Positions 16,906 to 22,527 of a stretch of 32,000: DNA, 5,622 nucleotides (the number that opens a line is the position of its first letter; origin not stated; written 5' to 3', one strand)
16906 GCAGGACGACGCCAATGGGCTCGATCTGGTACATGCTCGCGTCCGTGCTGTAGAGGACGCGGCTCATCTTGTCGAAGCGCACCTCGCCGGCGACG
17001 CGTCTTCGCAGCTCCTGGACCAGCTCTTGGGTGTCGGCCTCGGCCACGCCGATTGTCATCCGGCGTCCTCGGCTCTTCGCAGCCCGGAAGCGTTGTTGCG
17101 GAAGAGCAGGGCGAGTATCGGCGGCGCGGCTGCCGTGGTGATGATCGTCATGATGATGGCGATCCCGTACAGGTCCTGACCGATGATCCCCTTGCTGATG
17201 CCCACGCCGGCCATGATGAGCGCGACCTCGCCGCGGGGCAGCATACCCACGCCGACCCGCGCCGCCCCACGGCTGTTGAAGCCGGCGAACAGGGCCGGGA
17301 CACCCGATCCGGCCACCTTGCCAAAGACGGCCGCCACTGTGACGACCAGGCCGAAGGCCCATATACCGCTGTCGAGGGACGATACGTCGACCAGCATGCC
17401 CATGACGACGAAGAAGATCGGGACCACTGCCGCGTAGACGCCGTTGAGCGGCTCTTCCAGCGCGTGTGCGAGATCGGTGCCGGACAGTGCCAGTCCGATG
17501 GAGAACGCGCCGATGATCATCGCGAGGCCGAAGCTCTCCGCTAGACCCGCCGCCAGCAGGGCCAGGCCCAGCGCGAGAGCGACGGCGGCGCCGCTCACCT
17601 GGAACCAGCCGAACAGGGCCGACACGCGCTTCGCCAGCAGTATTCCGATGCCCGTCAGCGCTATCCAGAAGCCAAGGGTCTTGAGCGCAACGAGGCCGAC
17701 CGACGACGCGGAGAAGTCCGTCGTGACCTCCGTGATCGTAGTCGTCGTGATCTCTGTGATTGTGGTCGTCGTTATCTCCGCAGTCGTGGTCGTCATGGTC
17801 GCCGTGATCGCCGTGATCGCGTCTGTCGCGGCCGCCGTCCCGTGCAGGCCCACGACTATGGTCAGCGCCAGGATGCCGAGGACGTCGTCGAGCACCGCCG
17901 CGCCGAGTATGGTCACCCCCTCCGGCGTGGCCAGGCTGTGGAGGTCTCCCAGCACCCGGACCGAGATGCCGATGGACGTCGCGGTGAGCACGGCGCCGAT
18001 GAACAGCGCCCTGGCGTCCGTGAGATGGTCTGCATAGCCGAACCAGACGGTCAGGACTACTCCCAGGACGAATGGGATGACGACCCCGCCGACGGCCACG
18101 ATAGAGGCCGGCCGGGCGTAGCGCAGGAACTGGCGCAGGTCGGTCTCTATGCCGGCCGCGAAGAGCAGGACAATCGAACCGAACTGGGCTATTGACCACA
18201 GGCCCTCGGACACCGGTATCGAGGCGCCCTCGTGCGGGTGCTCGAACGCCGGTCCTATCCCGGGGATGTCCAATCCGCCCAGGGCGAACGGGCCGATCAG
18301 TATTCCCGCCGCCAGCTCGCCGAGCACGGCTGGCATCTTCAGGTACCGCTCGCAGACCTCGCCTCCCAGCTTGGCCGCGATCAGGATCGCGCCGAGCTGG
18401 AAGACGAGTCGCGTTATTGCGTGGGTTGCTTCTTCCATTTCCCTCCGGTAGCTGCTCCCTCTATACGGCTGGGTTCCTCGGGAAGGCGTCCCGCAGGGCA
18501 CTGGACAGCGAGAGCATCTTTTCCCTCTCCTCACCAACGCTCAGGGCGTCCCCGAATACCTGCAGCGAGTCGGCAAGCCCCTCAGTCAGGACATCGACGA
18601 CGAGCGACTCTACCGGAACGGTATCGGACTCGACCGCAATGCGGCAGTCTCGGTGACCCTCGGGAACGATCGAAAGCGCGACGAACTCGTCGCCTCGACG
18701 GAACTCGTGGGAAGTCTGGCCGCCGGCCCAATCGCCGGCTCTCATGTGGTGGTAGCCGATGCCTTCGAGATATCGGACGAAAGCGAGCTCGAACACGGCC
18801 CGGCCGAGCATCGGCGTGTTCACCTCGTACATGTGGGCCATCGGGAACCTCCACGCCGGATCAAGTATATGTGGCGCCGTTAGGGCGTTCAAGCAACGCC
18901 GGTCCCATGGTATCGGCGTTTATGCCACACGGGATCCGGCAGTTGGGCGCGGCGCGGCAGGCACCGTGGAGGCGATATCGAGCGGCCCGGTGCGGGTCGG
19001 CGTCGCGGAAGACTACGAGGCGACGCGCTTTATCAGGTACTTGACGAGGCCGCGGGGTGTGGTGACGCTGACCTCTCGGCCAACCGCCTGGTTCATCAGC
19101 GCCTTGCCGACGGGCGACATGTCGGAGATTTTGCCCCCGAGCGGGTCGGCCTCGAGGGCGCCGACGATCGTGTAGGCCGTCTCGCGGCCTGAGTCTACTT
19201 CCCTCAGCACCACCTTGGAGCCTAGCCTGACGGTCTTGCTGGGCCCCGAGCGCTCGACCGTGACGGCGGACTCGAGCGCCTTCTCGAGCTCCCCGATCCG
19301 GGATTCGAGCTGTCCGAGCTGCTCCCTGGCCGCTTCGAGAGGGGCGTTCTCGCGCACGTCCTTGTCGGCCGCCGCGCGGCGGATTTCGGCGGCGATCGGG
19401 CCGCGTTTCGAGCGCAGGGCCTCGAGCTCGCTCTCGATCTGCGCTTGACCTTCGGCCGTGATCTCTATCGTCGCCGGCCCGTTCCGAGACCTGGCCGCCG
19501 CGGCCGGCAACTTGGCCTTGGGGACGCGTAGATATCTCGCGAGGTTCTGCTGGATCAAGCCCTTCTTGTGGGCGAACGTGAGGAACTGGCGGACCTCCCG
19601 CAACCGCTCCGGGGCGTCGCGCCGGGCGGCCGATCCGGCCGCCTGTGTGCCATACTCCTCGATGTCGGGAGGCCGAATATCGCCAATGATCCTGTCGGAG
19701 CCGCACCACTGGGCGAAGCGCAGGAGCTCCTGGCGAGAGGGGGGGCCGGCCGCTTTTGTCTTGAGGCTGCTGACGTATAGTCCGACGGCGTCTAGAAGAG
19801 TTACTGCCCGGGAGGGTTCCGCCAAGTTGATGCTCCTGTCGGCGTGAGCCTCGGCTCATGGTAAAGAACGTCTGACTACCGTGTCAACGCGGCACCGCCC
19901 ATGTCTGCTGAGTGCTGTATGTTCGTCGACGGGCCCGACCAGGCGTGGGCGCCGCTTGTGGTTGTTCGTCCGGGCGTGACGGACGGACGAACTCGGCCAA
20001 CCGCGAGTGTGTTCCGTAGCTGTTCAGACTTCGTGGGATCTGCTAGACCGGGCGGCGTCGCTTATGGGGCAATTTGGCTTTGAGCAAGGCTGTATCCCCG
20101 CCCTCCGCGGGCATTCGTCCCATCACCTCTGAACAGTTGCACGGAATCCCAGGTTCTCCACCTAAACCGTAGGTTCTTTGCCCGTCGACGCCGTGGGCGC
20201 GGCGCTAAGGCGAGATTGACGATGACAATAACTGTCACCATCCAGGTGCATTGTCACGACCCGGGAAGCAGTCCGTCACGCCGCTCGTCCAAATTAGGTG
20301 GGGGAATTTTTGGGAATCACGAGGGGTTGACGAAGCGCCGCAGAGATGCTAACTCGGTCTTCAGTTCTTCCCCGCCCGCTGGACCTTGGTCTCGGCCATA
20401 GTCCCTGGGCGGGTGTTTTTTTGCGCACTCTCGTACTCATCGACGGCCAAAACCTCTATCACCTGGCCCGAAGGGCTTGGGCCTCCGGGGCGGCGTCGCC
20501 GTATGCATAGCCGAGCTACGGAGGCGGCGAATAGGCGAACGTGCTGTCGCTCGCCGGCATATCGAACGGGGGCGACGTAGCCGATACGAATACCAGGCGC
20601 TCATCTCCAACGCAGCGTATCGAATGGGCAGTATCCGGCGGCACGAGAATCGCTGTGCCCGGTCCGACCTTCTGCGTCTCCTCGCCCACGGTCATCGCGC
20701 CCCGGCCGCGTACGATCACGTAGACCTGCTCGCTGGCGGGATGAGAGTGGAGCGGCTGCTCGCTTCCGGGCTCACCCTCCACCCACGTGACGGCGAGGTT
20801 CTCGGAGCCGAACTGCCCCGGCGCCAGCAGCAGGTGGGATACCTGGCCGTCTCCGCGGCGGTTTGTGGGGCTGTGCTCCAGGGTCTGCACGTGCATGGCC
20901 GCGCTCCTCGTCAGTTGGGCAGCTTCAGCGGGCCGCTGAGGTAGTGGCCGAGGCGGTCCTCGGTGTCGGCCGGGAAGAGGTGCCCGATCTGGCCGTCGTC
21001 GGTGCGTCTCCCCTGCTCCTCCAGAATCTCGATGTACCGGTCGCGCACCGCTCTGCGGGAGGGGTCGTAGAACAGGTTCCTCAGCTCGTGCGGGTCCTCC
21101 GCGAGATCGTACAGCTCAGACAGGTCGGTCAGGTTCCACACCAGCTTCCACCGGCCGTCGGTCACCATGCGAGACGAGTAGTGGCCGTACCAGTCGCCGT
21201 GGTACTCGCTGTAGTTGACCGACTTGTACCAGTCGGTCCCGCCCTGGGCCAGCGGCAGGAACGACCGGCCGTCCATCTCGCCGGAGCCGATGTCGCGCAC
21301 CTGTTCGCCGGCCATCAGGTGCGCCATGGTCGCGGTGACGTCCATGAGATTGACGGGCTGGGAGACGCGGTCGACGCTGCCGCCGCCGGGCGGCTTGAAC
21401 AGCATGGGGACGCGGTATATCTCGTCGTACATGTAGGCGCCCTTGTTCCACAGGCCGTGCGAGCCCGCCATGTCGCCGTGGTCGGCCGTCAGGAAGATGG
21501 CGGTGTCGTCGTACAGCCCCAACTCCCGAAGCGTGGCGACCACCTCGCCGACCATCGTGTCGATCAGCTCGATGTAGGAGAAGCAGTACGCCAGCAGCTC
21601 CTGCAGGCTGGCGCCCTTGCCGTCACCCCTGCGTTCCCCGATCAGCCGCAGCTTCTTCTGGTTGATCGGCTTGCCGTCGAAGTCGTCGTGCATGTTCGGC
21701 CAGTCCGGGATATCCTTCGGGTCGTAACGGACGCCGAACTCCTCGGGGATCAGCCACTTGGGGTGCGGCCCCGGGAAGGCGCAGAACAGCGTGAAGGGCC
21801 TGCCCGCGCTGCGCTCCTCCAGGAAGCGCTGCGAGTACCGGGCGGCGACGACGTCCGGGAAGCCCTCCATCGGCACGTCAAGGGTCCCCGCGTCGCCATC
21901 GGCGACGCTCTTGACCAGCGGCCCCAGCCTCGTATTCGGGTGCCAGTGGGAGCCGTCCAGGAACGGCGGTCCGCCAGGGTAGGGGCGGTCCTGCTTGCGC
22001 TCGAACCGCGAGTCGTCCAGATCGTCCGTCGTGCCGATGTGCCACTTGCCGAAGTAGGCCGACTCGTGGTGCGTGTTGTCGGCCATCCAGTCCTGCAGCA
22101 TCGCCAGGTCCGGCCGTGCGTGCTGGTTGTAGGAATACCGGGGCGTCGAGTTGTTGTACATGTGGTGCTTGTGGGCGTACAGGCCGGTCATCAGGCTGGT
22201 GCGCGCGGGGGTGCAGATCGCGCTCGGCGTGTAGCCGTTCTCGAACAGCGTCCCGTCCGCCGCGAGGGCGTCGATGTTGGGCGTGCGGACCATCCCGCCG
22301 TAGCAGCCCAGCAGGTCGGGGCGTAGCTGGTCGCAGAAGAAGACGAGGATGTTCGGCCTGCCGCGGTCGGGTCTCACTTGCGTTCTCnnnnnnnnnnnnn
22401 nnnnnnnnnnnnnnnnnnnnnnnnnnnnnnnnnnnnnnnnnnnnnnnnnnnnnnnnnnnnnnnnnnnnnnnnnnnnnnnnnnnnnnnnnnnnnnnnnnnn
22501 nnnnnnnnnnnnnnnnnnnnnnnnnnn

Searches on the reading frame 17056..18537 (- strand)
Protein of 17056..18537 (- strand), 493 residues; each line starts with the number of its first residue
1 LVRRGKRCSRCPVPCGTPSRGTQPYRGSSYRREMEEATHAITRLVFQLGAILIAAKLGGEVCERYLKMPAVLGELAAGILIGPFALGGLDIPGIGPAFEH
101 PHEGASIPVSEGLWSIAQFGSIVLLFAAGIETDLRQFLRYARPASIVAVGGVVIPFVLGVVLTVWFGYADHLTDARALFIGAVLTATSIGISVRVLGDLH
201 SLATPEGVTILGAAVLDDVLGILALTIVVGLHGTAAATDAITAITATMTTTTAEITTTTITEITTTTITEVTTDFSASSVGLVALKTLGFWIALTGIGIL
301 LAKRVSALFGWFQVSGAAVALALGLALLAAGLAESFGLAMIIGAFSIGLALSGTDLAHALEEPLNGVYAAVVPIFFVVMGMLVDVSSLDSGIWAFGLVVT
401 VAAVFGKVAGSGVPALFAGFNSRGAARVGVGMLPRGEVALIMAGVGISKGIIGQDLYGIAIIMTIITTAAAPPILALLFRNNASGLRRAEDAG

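Call 14: search_protein_families(library=pfam, proteins=[window:17056-18537:-], max_evalue=0.001)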
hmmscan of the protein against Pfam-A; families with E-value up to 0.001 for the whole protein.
window:17056-18537:- (493 aa): 1 family
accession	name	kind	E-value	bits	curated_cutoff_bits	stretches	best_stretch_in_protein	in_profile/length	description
PF00999.27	Na_H_Exchanger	-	4.8e-56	190.7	26.2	1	63-478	11-372/375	Sodium/hydrogen exchanger, transmembrane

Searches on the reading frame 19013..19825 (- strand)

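Call 14: search_protein_families(library=pfam, proteins=[window:19013-19825:-], max_evalue=0.001)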
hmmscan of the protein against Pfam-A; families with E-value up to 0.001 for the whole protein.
window:19013-19825:- (270 aa): 2 families
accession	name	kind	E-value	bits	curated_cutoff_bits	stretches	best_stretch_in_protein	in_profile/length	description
PF01272.25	GreA_GreB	-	1.5e-22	79.7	26.9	1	195-268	2-75/77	Transcription elongation factor, GreA/GreB, C-term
PF03449.20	GreA_GreB_N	-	2.2e-14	53.8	24.5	1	121-187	2-69/71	Transcription elongation factor, N-terminal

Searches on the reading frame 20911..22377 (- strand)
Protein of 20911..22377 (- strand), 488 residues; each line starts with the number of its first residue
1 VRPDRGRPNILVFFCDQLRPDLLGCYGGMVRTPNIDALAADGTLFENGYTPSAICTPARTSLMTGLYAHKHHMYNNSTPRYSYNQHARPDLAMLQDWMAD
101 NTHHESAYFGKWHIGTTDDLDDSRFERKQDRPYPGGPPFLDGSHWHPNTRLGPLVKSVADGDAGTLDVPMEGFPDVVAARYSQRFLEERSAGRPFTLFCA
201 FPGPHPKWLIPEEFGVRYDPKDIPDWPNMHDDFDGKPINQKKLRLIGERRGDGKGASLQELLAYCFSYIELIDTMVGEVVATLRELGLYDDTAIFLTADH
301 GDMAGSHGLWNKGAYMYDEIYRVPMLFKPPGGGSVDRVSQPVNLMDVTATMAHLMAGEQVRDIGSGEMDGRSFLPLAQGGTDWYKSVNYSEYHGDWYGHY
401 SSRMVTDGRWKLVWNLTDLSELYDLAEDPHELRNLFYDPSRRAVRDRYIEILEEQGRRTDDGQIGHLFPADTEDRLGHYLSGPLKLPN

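Call 15: search_protein_families(library=pfam, proteins=[window:20911-22377:-], max_evalue=0.001)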
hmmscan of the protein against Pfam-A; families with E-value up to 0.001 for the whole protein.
window:20911-22377:- (488 aa): 3 families
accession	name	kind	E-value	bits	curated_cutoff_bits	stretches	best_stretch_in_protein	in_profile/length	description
PF00884.28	Sulfatase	-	2.3e-39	136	25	1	8-355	1-299/301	Sulfatase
PF01663.27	Phosphodiest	-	1.3e-15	58.3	23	2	11-78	2-67/342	Type I phosphodiesterase / nucleotide pyrophosphatase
PF16347.10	SGSH_C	-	1.5e-15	58.1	29.3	1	305-454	1-150/154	N-sulphoglucosamine sulphohydrolase, C-terminal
